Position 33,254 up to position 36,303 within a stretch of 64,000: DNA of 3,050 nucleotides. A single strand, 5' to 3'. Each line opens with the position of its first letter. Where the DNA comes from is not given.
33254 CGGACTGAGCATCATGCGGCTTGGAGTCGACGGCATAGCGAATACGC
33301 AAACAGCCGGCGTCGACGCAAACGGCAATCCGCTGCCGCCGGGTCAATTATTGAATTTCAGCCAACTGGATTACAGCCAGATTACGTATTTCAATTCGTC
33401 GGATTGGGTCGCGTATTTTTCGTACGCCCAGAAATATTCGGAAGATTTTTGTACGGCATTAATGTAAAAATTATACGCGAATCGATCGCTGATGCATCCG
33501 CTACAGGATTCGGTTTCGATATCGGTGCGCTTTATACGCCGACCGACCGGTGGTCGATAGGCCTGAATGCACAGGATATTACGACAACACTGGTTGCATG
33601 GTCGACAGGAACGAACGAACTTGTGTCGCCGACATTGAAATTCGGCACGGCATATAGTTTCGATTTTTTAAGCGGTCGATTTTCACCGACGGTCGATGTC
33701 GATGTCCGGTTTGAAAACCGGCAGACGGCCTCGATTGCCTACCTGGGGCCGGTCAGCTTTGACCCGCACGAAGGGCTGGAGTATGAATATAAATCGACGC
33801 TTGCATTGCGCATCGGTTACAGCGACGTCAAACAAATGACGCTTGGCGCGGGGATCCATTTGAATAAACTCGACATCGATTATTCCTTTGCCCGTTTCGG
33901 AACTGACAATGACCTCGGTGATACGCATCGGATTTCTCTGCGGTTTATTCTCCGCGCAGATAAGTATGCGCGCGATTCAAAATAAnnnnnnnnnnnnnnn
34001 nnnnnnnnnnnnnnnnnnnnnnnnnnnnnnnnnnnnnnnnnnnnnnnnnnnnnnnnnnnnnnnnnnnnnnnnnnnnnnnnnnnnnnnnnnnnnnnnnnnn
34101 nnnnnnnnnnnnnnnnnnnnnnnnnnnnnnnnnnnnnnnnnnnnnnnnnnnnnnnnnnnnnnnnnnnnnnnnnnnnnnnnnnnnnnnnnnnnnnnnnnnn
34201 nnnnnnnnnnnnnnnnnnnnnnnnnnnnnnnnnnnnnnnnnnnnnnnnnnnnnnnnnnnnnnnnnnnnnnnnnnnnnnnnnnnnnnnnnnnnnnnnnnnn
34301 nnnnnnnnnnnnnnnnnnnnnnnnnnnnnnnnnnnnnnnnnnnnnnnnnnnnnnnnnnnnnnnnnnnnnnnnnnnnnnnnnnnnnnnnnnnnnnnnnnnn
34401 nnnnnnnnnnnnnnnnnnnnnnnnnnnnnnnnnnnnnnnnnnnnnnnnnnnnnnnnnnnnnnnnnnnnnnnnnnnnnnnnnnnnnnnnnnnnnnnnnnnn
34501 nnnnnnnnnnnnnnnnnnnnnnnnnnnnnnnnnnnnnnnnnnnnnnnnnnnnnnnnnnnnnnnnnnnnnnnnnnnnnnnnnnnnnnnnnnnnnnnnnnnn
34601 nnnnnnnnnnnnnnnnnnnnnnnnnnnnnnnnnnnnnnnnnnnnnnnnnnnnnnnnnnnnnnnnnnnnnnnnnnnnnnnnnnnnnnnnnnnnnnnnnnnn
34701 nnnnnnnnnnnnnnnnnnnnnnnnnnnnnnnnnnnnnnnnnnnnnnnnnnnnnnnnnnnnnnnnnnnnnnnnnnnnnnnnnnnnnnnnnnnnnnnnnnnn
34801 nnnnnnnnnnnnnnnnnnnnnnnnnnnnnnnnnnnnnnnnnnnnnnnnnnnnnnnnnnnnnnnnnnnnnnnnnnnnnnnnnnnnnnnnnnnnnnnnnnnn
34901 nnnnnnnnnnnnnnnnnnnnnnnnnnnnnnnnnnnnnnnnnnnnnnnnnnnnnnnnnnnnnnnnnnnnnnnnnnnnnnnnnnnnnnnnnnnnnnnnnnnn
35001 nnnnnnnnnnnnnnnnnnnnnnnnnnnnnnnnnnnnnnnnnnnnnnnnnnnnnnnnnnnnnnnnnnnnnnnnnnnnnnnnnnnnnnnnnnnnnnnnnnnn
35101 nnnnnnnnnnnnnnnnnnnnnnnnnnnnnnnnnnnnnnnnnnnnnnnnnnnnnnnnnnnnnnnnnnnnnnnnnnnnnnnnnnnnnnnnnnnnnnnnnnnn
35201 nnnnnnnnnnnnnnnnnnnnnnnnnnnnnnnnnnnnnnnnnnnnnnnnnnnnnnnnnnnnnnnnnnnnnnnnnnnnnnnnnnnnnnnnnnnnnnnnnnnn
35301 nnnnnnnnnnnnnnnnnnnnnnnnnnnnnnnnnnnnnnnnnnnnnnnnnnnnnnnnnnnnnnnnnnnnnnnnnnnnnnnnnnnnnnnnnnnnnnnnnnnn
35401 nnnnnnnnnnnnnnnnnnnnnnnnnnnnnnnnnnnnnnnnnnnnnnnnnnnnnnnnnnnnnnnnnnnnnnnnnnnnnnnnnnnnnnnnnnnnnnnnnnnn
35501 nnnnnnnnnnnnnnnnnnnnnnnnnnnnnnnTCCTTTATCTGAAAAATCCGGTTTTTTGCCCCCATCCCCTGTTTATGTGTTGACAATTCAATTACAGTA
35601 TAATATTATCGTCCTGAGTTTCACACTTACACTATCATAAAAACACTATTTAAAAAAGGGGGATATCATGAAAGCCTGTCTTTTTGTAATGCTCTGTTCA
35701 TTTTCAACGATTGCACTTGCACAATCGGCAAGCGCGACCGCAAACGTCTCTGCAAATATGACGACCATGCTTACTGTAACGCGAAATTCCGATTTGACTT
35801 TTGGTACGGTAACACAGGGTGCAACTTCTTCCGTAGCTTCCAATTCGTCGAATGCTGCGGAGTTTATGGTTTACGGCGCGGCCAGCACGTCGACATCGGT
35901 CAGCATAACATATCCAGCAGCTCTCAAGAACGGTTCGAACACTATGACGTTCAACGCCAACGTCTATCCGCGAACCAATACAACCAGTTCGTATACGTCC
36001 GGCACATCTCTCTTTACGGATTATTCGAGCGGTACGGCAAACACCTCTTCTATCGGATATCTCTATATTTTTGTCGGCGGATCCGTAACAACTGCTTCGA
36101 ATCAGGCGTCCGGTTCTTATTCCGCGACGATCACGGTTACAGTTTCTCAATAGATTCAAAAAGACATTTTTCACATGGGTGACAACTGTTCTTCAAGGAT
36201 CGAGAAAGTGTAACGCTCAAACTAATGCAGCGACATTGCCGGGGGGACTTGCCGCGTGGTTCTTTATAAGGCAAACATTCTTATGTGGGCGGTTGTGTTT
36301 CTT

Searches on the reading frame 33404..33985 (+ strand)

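Call 58: search_protein_families(library=pfam, proteins=[window:33404-33985:+], max_evalue=0.00001)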
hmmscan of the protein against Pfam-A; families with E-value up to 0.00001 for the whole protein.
window:33404-33985:+ (193 aa): 1 family
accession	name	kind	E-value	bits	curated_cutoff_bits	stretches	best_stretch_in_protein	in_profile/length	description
PF11751.14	PorP_SprF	-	5e-07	30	22.3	1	30-181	132-273/273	Type IX secretion system membrane protein PorP/SprF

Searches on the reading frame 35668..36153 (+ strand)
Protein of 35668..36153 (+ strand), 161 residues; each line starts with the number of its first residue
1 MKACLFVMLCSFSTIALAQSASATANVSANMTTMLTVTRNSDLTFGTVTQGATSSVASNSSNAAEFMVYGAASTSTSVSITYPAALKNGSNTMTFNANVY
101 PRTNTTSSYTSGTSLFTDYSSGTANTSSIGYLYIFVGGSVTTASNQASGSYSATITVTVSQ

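Call 58: search_protein_families(library=pfam, proteins=[window:35668-36153:+], max_evalue=0.00001)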
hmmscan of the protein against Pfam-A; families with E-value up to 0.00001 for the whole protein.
window:35668-36153:+ (161 aa): 1 family
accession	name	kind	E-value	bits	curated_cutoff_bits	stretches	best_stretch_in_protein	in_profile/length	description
PF14352.11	DUF4402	-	6.9e-08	33.7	25.2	1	45-159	28-127/129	Domain of unknown function (DUF4402)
